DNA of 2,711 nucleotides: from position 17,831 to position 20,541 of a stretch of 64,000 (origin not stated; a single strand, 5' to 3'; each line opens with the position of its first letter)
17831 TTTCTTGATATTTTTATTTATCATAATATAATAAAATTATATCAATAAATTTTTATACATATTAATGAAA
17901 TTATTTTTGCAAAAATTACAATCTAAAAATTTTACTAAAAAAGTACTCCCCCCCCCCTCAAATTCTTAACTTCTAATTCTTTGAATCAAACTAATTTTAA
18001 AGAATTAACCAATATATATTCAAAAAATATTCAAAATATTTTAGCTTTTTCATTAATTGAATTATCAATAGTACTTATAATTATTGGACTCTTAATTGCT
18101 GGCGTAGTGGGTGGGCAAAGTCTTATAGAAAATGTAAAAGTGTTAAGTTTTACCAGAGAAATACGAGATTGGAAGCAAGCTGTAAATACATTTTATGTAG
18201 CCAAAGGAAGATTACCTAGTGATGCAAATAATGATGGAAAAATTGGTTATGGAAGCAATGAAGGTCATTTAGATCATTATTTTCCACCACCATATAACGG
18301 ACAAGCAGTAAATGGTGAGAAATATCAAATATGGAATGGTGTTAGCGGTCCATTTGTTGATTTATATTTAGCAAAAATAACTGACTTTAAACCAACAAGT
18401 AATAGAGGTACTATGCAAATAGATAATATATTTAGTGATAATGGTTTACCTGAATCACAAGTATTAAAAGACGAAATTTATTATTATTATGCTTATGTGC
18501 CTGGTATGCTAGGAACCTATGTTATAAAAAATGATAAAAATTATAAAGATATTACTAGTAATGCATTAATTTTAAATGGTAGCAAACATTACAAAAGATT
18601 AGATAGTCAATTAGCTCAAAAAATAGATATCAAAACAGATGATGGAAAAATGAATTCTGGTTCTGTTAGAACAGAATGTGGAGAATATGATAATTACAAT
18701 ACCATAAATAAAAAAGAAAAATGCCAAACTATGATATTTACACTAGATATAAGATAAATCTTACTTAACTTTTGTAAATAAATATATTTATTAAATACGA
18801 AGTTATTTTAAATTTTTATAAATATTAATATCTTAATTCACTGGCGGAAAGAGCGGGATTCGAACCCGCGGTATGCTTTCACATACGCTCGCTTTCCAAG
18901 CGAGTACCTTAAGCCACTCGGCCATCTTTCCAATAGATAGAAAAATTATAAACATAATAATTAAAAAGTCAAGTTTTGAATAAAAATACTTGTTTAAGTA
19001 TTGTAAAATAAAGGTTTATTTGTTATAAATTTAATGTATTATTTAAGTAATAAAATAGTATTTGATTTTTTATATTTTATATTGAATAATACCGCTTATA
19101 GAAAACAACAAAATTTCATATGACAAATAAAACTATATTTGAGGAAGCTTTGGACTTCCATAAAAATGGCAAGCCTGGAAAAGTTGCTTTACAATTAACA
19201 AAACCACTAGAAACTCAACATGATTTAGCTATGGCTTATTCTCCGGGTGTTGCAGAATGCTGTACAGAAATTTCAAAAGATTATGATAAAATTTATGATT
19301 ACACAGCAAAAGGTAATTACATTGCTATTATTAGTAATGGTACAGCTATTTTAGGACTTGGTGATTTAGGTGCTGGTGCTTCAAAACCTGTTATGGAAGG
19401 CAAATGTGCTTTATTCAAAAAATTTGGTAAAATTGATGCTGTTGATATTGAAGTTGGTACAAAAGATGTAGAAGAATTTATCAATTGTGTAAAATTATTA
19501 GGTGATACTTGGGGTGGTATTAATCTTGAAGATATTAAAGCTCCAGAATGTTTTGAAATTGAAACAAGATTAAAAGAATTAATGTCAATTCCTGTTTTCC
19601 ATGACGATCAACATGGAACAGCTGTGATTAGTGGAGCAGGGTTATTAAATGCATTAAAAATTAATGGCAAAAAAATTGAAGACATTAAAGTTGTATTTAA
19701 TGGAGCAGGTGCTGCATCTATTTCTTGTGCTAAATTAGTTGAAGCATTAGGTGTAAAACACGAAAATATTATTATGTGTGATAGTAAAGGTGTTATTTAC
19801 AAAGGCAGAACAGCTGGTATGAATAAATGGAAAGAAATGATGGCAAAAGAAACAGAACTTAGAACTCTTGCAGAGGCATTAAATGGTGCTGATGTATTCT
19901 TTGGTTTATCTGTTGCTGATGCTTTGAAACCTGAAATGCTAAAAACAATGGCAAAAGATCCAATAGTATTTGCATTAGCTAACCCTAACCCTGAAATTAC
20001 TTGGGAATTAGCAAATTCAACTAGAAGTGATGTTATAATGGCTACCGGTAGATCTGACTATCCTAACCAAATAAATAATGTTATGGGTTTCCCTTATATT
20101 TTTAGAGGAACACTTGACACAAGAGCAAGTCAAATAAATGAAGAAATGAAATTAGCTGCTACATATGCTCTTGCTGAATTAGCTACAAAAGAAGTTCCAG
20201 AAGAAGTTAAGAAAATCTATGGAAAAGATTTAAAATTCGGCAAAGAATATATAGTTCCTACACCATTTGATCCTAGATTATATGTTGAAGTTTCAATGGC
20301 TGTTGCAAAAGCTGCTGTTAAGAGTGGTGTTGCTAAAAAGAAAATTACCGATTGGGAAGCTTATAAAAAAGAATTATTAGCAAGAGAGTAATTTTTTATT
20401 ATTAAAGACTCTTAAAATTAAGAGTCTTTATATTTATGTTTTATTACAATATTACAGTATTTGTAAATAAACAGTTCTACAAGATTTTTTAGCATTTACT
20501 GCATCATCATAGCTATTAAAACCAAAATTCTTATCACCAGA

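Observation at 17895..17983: C10 tract inside the 5' coding region of pilin paralogue 1 uncouples its only ATG from the pilin frame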

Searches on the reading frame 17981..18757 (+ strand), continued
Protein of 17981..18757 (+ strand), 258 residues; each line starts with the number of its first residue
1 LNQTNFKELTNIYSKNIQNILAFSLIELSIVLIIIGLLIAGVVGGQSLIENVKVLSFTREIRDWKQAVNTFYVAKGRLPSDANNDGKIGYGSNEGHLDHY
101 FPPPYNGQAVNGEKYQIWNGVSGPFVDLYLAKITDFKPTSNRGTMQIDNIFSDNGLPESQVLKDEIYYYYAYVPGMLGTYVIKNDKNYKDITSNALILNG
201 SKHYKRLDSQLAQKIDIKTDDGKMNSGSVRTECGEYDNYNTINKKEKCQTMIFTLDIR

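Call 48: fold_search(model_id=the predicted structure, library=pdb)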
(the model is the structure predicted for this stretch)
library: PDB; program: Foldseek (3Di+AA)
matches with E <= 10: 41; with E <= 0.001: 0
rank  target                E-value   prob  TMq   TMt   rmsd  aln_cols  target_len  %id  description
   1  9j0n_A                7.1e-01  0.20  0.22  0.05   6.6       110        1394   14  Paused elongation complex of mammalian RNA polymerase II with nucleosome (PEC2-nuc) (released 2025-02-05)
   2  6gml_A                9.6e-01  0.20  0.24  0.05   6.2       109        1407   16  Structure of paused transcription complex Pol II-DSIF-NELF (released 2018-09-05)
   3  6t8s_CCC              1.2e+00  0.23  0.31  0.54   7.6       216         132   11  Structure of the major Type IV pilin PilA1 from Clostridium difficile (released 2020-03-25)
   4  9j0o_A                1.5e+00  0.14  0.22  0.05   6.5       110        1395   14  Arrested elongation complex of mammalian RNA polymerase II with nucleosome (AEC1-nuc) (released 2025-02-05)
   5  4ogm_A                1.6e+00  0.07  0.19  0.11   9.2       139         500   12  MBP-fusion protein of PilA1 residues 26-159 (released 2015-01-14)
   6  1ay2_A                1.9e+00  0.20  0.18  0.27   7.5        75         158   28  STRUCTURE OF THE FIBER-FORMING PROTEIN PILIN AT 2.6 ANGSTROMS RESOLUTION (released 1998-04-29)
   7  3s0t_A                2.1e+00  0.15  0.30  0.41   7.8       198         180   11  Crystal structure of the CofA Type IV pilin subunit from enterotoxigenic E. coli (released 2012-04-11)
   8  5wyj_SZ               2.4e+00  0.02  0.10  0.19   8.8        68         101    4  Cryo-EM structure of the 90S small subunit pre-ribosome (Dhr1-depleted, Enp1-TAP, state 1) (released 2017-03-29)
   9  8rbx_A                2.9e+00  0.10  0.23  0.05   6.9       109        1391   16  Structure of Integrator-PP2A bound to a paused RNA polymerase II-DSIF-NELF-nucleosome complex (released 2024-02-07)
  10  6t8s_BBB              3.1e+00  0.14  0.31  0.53   7.5       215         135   12  Structure of the major Type IV pilin PilA1 from Clostridium difficile (released 2020-03-25)
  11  9qtu_A                3.5e+00  0.03  0.17  0.11   8.6       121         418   11  human PAN2-PAN3 deadenylase complex in the apo state (released 2025-12-10)
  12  8hz5_B                3.7e+00  0.02  0.12  0.09   8.2        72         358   14  The homodimer of a biotin carboxylase isoform from chloroflexus aurantiacus (released 2024-01-10)
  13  6cn9_A                4.2e+00  0.04  0.15  0.15   8.0        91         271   14  Crystal structure of the Kinase domain of WNK1 (released 2019-03-27)
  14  4wce_Q                4.2e+00  0.02  0.11  0.23  11.9        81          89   10  The crystal structure of the large ribosomal subunit of Staphylococcus aureus (released 2015-10-21)
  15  7kia_B                4.4e+00  0.01  0.12  0.11   8.8        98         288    7  Crystal structure of FGFR2 kinase domain gatekeeper mutant V564F in complex with covalent compound 19 (released 2021-02-10)
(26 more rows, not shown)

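Call 53: search_solved_structures(query=A2, max_evalue=1)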
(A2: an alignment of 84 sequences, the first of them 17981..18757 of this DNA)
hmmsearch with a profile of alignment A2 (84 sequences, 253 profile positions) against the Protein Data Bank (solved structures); distinct sequences matched with E-value up to 1: 15.
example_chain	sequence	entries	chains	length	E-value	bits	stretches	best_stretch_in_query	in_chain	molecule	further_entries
9egp_A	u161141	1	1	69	9.4e-05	25.3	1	13-77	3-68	Geopilin domain 1 protein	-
7tgg_A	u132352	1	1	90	0.00048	23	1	12-68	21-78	Geopilin domain 1 protein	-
8qqj_J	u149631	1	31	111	0.0028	20.5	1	21-38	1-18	Type IV narrow pilus major component PilA5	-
6xxe_A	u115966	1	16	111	0.0031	20.4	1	21-38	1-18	Uncharacterized protein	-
5kua_A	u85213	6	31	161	0.0051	19.6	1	21-85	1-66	pilin | Neisseria meningitidis PilE variant SB-GATDH | Neisseria meningitidis PilE, SB-DATDH variant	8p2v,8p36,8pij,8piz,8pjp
8p3b_A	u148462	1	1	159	0.0066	19.3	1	21-86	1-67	Fimbrial protein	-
9laa_A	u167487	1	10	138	0.035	16.9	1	13-38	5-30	Type IV pilin protein PilA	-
2m7g_A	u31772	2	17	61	0.062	16.1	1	21-71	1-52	Geopilin domain 1 protein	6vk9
8tj2_C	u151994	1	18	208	0.064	16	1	21-84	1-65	Type IV major pilin protein PilA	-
2hi2_A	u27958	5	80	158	0.15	14.9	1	21-84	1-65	Fimbrial protein | PilA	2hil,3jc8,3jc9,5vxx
1ay2_A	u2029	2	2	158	0.16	14.8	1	21-84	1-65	TYPE 4 PILIN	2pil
8tob_GA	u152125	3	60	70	0.41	13.4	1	23-67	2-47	Fimbrial protein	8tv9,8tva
9lab_B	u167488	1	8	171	0.42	13.4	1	18-36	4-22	MSHA major pilin subunit MshA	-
8uhf_A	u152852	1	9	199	0.46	13.3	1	23-84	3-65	Toxin co-regulated pilin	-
8pfb_G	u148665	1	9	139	0.74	12.6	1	21-91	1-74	Type IV pilin PilE1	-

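Call 57: find_related_loci(query=A1, collection=metagenome_contigs, flank=1000)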
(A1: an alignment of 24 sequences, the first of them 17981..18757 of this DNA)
Query A1 (258 aa) in metagenome_contigs; peptide patterns used: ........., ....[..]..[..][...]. (x = any residue, [..] = any of these).
490 stretches matched a pattern; 188 encode a relative of the query (tblastn E <= 1e-3); the best 80 are kept; 80 distinct loci.
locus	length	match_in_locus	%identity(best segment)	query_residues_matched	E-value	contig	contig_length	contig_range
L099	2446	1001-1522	35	23-230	5e-25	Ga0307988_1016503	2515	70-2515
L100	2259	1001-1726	31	2-231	3e-21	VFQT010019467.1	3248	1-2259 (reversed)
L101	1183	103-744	33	22-248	8e-21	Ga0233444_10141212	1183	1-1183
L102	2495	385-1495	31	23-252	5e-20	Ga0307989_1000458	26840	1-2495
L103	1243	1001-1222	58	19-92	3e-19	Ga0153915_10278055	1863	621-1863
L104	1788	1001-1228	52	23-101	6e-19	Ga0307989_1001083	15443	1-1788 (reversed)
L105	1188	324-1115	27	14-248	9e-19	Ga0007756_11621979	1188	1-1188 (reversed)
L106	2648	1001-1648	32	22-233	3e-18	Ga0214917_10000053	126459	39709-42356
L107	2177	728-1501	31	22-256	4e-18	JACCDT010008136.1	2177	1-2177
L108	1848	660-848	57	23-85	7e-18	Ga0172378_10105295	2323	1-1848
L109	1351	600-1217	32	22-231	8e-18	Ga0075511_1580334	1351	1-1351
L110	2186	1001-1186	56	23-84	7e-17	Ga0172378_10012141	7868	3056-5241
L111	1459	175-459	45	5-101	1e-16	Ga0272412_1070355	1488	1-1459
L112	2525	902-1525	32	22-248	4e-16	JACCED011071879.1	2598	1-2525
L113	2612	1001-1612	31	22-230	2e-15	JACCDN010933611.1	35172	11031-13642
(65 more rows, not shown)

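Call 61: list_cluster_members(proteins=[window:17981-18757:+, window:20452-21123:-, window:20452-21165:-])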
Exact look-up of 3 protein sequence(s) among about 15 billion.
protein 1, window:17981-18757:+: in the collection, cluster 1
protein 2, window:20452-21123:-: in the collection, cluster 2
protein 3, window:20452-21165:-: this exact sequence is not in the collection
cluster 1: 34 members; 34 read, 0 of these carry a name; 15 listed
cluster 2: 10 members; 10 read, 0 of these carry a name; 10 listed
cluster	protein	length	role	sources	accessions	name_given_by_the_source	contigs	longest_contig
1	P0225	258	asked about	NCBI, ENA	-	-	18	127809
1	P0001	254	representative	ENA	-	-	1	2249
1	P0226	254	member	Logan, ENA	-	-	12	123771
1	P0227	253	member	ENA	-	-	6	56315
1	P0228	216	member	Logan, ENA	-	-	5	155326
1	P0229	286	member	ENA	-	-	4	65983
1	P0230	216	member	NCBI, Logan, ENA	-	-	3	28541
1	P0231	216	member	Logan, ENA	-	-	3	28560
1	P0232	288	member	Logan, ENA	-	-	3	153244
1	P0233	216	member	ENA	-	-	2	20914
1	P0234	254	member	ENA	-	-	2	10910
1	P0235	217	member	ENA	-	-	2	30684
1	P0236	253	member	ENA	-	-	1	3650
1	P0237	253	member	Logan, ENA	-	-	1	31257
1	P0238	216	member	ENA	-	-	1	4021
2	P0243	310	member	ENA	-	-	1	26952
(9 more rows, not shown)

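Call 63: find_encoding_contigs(protein=P0229, flank=1200, max_places=10)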
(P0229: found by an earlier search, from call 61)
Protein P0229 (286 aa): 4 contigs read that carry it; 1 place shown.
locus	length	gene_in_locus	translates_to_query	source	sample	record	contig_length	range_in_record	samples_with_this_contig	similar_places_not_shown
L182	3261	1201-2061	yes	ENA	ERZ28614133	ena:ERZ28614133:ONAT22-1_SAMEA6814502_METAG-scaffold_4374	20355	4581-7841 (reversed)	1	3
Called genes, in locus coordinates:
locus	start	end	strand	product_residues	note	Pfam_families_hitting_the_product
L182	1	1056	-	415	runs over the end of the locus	PF13742:tRNA_anti_2, PF01336:tRNA_anti-codon, PF02601:Exonuc_VII_L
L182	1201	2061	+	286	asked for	-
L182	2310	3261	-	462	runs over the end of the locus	PF00206:Lyase_1, PF14698:ASL_C2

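Call 64: find_encoding_contigs(protein=P0232, flank=1200, max_places=10)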
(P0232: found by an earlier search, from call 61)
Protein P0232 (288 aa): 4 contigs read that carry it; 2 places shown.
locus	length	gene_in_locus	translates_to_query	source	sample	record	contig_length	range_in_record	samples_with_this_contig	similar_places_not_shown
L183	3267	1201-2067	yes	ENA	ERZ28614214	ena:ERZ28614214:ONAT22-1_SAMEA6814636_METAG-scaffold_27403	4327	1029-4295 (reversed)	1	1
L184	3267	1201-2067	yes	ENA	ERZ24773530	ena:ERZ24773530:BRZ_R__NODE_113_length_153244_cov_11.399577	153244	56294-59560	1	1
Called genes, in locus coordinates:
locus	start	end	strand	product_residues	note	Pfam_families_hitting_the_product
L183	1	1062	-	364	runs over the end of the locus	?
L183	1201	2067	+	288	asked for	-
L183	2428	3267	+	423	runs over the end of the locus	PF00390:malic, PF03949:Malic_M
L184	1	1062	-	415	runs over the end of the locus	PF13742:tRNA_anti_2, PF01336:tRNA_anti-codon, PF02601:Exonuc_VII_L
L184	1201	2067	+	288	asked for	-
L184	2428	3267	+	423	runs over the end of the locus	PF00390:malic, PF03949:Malic_M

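Call 65: find_encoding_contigs(protein=P0231, flank=1200, max_places=10)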
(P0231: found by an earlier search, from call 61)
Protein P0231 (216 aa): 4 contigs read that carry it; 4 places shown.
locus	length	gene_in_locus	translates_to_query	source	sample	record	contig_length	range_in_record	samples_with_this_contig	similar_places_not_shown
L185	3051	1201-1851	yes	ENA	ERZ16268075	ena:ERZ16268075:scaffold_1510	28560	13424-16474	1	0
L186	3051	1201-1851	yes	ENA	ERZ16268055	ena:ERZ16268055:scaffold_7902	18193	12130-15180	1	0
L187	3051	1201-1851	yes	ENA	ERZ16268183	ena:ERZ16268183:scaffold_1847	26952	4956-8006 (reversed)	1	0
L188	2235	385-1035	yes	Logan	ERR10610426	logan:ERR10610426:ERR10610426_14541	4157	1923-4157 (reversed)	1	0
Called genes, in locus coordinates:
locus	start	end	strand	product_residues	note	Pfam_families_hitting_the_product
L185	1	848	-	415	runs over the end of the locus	PF13742:tRNA_anti_2, PF01336:tRNA_anti-codon, PF02601:Exonuc_VII_L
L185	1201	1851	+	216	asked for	-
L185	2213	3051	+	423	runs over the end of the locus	PF00390:malic, PF03949:Malic_M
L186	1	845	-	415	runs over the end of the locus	PF13742:tRNA_anti_2, PF01336:tRNA_anti-codon, PF02601:Exonuc_VII_L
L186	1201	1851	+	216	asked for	-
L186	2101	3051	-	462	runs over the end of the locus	PF00206:Lyase_1, PF14698:ASL_C2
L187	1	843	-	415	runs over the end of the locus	PF13742:tRNA_anti_2, PF01336:tRNA_anti-codon, PF02601:Exonuc_VII_L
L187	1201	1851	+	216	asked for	-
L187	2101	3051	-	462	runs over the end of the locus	PF00206:Lyase_1, PF14698:ASL_C2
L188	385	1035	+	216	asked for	-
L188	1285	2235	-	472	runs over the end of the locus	PF00206:Lyase_1, PF14698:ASL_C2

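Call 67: find_encoding_contigs(protein=P0243, flank=800, max_places=5)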
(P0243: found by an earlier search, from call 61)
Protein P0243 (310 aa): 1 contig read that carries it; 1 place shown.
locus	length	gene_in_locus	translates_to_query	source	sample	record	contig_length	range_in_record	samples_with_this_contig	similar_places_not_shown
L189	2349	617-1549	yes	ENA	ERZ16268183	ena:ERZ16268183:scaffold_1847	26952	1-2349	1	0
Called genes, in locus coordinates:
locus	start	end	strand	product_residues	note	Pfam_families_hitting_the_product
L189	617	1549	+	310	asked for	-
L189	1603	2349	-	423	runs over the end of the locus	PF00390:malic, PF03949:Malic_M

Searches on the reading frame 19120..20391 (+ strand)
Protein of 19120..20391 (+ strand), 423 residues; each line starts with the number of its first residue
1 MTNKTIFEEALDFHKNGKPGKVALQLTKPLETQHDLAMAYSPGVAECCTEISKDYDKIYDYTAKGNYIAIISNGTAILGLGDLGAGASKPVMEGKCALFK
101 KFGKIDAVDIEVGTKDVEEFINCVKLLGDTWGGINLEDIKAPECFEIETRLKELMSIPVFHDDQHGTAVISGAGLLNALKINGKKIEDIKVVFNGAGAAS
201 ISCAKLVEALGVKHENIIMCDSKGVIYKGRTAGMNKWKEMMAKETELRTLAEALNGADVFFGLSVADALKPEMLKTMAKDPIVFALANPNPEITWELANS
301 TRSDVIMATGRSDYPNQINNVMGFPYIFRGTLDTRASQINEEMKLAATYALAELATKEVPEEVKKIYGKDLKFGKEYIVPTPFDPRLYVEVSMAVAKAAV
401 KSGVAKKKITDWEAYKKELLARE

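Call 59: find_encoding_contigs(protein=window:19120-20391:+, flank=2500, max_places=10)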
Protein window:19120-20391:+ (423 aa): 23 contigs read that carry it; 3 places shown.
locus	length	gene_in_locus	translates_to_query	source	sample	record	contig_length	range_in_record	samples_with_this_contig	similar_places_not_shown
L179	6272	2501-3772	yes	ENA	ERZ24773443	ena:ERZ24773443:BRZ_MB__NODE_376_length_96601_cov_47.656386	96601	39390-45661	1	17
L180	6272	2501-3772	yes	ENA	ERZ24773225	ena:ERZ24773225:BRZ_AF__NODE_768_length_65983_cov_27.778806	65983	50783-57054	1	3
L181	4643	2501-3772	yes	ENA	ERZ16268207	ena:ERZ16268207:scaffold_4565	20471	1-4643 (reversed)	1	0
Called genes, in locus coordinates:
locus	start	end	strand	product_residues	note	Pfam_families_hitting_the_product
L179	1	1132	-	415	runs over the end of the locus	PF13742:tRNA_anti_2, PF01336:tRNA_anti-codon, PF02601:Exonuc_VII_L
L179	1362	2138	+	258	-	-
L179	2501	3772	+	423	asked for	PF00390:malic, PF03949:Malic_M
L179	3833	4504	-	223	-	-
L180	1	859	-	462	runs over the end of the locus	PF00206:Lyase_1, PF14698:ASL_C2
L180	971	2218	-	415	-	PF00764:Arginosuc_synth, PF20979:Arginosuc_syn_C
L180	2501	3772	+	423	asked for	PF00390:malic, PF03949:Malic_M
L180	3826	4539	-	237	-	-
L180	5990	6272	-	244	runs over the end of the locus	-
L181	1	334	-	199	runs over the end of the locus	PF00814:TsaD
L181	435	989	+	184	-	PF13238:AAA_18 (weak), PF01202:SKI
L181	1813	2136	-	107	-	PF00581:Rhodanese (weak)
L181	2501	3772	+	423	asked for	PF00390:malic, PF03949:Malic_M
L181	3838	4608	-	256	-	-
